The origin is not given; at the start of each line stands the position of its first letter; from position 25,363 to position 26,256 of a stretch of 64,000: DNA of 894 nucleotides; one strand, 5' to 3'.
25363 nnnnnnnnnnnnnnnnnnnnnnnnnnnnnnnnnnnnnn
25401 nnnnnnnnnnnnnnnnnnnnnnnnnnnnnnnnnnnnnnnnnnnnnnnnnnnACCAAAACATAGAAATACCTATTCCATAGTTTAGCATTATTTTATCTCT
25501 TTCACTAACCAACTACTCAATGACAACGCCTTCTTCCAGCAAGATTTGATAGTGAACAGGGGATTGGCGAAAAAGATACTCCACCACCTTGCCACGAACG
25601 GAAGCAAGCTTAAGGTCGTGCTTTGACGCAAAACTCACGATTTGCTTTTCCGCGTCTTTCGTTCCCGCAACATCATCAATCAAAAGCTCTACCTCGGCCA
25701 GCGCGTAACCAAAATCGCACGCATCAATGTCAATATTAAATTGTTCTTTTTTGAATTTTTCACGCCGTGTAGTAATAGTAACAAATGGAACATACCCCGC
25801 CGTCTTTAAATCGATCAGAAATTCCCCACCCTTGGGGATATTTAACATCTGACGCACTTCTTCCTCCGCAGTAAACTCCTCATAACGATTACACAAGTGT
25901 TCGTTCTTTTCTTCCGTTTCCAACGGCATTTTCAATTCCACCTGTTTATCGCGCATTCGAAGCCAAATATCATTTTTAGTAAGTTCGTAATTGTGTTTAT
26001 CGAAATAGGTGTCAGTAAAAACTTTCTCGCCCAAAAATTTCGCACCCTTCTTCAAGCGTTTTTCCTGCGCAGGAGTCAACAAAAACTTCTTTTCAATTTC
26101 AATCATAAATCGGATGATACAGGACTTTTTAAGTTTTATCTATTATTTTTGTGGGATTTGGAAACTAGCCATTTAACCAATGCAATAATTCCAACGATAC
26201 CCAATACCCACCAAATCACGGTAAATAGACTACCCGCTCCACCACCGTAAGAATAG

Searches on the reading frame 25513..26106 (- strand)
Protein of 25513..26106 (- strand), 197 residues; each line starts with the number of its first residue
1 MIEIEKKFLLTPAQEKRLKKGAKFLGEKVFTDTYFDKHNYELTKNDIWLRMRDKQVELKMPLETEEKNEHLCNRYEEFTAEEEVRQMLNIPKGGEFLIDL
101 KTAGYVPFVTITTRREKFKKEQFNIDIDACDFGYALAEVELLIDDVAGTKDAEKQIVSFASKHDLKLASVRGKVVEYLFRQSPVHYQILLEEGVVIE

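Call 11: search_protein_families(library=pfam, proteins=[window:25513-26106:-], max_evalue=0.001)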
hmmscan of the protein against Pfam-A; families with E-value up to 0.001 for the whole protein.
window:25513-26106:- (197 aa): 1 family
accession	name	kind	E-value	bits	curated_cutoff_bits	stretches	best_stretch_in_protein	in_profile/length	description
PF01928.26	CYTH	-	4.9e-19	69.3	23.2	1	1-163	1-167/179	CYTH domain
